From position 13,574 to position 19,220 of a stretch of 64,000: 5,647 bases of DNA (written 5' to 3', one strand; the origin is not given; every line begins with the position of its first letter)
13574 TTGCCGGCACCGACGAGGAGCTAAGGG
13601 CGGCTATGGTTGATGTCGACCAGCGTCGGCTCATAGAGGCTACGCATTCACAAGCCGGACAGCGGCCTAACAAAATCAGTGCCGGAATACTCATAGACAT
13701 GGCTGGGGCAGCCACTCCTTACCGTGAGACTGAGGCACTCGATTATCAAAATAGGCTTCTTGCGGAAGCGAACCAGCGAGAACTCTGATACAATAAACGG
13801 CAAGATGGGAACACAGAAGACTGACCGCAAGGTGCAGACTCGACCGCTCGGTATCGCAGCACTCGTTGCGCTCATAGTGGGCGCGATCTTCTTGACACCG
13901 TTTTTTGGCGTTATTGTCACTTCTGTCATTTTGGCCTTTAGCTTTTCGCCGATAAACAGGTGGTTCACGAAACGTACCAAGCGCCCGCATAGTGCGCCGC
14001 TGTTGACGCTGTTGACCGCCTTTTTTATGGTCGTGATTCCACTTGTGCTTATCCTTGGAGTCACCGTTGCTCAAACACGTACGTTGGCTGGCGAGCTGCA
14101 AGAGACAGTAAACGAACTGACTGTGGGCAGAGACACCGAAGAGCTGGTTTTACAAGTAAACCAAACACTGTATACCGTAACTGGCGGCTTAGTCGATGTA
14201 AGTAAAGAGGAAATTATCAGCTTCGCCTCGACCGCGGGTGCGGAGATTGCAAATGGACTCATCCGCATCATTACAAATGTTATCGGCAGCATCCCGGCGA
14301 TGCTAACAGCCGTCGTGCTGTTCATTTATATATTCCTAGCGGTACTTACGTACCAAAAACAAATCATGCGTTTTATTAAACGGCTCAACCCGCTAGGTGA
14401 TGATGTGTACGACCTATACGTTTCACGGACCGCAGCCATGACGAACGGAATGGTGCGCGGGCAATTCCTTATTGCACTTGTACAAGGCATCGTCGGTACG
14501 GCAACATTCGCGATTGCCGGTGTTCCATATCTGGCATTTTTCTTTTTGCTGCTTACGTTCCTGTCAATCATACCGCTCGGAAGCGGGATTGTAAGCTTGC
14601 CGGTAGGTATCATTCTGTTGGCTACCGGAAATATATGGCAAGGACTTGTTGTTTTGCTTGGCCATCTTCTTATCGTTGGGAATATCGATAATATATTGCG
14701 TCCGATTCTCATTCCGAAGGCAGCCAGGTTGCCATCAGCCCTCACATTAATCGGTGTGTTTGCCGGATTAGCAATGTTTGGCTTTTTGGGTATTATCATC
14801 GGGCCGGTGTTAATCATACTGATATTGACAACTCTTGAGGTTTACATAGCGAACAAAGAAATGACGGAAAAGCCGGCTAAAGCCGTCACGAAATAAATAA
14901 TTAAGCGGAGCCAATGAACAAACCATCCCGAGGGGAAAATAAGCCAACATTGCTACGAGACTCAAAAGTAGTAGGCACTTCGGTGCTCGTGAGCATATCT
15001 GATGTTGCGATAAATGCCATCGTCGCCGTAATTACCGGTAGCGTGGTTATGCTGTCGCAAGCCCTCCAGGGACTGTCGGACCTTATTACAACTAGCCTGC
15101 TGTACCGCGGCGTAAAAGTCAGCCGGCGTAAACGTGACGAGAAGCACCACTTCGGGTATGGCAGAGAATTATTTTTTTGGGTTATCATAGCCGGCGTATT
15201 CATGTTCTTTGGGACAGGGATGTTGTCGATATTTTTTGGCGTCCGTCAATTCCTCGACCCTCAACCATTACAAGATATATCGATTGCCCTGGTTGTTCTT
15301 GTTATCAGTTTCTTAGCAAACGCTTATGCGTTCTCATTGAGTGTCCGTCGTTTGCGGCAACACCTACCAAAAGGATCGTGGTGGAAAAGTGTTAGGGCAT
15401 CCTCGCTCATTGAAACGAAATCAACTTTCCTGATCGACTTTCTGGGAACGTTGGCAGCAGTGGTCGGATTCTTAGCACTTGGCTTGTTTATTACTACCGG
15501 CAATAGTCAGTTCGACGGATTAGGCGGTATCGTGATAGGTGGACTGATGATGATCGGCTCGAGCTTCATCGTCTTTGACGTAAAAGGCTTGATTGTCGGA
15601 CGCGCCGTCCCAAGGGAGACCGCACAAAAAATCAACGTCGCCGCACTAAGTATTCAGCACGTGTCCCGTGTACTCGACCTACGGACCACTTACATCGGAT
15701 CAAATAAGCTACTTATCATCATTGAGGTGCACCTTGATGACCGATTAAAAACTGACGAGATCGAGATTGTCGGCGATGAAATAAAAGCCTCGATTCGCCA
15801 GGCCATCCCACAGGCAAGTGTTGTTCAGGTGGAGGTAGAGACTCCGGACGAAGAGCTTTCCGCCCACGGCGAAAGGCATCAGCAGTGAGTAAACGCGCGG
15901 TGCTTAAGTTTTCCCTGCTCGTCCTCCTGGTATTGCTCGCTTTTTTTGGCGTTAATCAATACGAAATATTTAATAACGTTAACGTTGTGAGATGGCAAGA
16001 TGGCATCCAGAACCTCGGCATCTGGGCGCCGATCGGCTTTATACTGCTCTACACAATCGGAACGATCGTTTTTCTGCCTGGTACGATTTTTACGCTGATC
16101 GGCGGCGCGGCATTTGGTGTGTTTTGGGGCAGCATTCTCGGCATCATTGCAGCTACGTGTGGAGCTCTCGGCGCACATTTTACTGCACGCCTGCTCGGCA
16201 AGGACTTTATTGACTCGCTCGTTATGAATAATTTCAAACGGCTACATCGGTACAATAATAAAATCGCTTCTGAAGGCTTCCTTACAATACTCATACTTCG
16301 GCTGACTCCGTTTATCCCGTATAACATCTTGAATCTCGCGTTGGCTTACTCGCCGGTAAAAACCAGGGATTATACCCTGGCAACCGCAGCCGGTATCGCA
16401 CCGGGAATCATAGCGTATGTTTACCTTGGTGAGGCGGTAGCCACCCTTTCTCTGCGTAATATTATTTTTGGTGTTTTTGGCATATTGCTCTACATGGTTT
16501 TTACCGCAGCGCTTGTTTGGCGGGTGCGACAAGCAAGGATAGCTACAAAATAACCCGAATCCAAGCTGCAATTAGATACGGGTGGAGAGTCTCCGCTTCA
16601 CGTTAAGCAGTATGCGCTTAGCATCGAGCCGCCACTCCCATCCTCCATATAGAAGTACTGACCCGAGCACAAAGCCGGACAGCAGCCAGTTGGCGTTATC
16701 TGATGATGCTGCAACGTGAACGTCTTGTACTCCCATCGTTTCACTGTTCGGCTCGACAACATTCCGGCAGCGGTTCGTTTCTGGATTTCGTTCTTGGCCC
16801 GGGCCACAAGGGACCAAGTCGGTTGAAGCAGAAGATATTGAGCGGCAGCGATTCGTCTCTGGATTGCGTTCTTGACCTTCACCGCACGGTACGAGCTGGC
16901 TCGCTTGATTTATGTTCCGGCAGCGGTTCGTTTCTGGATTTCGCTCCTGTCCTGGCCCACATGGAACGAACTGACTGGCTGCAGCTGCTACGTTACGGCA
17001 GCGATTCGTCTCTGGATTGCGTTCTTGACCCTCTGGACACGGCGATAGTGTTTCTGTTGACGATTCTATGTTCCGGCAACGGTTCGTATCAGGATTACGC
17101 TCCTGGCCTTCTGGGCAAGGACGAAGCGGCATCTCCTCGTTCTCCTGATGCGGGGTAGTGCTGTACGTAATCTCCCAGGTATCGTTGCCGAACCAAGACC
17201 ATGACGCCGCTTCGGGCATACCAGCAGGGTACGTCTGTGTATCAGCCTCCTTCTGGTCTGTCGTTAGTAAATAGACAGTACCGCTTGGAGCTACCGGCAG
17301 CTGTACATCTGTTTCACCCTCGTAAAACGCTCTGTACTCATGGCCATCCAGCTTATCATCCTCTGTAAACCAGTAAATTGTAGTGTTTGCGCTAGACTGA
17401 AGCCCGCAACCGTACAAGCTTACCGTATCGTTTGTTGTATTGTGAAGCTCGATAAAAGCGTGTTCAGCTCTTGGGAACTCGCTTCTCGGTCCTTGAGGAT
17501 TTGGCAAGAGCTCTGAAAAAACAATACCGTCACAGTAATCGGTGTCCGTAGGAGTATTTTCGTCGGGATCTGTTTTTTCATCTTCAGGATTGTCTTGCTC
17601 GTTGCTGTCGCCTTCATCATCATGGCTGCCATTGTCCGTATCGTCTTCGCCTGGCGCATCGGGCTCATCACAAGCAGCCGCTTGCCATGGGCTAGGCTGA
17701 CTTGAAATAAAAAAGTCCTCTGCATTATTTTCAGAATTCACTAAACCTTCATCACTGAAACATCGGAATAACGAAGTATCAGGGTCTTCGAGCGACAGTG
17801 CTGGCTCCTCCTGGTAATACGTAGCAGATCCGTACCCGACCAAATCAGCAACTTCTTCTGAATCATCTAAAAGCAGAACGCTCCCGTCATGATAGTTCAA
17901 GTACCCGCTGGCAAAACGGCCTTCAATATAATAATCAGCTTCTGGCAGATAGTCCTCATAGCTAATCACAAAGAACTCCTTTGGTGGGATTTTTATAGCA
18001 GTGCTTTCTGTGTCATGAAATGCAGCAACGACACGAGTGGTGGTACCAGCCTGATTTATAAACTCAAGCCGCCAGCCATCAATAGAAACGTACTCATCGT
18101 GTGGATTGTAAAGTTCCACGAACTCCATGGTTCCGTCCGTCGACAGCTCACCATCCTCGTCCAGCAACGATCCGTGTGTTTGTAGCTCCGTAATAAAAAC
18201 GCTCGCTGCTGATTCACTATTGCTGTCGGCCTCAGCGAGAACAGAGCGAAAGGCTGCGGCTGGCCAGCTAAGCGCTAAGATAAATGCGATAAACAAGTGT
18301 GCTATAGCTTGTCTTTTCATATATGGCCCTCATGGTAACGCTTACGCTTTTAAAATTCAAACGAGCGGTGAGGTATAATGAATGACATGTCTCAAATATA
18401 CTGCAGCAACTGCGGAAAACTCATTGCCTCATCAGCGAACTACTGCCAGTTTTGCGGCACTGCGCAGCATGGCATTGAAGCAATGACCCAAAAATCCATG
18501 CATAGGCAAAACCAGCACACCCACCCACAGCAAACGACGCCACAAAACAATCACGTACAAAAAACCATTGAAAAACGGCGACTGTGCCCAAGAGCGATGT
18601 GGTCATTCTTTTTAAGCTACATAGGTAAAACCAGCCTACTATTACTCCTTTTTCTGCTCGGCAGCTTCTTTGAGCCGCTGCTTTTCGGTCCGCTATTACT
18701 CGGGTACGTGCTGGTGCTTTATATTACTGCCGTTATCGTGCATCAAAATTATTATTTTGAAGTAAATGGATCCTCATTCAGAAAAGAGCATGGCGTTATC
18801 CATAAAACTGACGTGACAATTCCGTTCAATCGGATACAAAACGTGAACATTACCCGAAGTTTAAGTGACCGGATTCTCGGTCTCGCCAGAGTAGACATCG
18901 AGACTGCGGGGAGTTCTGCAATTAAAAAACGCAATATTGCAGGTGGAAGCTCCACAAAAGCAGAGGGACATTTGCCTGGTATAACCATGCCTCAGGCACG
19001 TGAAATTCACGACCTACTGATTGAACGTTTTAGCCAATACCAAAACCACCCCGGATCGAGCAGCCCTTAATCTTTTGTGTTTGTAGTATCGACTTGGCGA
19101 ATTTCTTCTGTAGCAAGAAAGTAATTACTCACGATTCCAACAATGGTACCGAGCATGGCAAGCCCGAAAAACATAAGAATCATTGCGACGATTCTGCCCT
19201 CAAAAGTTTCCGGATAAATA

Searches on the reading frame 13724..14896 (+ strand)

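Call 38: search_protein_families(library=pfam, proteins=[window:13724-14896:+], max_evalue=0.001)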
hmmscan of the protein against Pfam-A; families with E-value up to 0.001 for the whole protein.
window:13724-14896:+ (390 aa): 1 family
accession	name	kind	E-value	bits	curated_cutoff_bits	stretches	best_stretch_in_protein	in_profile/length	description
PF01594.21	AI-2E_transport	-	1.5e-43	149.7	34.3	1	44-374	4-326/327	AI-2E family transporter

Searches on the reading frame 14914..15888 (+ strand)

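Call 38: search_protein_families(library=pfam, proteins=[window:14914-15888:+], max_evalue=0.001)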
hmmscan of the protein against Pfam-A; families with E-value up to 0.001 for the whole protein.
window:14914-15888:+ (324 aa): 2 families
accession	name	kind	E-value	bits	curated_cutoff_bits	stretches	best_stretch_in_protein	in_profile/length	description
PF01545.26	Cation_efflux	-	2.9e-28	99.5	26.6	1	24-220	5-190/198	Cation efflux family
PF16916.11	ZT_dimer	-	1.9e-07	31.4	26.7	1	233-307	2-76/78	Dimerisation domain of Zinc Transporter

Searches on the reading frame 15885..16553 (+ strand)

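Call 38: search_protein_families(library=pfam, proteins=[window:15885-16553:+], max_evalue=0.001)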
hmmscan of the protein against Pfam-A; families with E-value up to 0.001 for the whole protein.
window:15885-16553:+ (222 aa): 1 family
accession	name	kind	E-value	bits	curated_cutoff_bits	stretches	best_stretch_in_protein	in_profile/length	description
PF09335.16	VTT_dom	-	1.7e-23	83.8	33.9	1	64-183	1-122/123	VTT domain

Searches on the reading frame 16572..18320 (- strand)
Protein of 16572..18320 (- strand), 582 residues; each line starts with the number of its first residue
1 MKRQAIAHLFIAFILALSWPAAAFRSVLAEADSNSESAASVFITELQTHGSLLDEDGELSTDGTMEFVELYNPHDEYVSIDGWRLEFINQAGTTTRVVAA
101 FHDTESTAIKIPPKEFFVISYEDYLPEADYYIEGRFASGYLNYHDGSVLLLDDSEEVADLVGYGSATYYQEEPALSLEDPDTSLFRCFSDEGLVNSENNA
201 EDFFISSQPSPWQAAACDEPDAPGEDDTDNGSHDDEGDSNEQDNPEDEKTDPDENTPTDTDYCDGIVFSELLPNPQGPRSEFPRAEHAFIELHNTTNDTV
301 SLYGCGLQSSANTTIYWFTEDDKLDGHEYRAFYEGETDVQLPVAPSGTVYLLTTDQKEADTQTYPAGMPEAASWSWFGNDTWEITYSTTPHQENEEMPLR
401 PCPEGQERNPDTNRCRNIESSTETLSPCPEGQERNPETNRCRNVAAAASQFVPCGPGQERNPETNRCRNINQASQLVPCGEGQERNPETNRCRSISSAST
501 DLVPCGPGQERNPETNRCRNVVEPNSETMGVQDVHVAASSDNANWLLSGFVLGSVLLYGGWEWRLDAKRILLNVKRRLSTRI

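Call 38: search_protein_families(library=pfam, proteins=[window:16572-18320:-], max_evalue=0.001)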
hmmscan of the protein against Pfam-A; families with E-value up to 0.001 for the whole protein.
window:16572-18320:- (582 aa): 2 families
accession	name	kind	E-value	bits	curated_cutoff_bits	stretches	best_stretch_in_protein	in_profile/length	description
PF00932.25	LTD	-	2.4e-17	63.7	34.3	2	36-164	3-108/109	Lamin Tail Domain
PF25314.1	TNFR_nem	-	0.00012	22.4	27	0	428-444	18-34/34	TNF receptor-like domain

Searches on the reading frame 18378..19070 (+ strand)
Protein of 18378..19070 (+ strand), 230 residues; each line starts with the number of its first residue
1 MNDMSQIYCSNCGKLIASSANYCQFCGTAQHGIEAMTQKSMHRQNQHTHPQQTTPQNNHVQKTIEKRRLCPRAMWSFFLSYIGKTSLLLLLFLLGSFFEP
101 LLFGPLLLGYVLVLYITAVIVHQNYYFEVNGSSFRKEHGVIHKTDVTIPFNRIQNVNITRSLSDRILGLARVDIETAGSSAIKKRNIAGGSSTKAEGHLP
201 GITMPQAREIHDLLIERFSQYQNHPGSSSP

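Call 38: search_protein_families(library=pfam, proteins=[window:18378-19070:+], max_evalue=0.001)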
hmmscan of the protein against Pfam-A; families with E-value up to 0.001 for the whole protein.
window:18378-19070:+ (230 aa): 3 families
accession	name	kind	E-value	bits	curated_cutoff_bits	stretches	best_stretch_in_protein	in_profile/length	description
PF03703.20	bPH_2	-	9.3e-15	55.1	22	1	125-213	4-77/78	Bacterial PH domain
PF13240.11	Zn_Ribbon_1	-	2e-05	24.7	25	1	8-28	1-21/23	zinc-ribbon domain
PF13248.11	Zn_ribbon_3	-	3.1e-05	23.7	27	1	7-28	3-24/26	zinc-ribbon domain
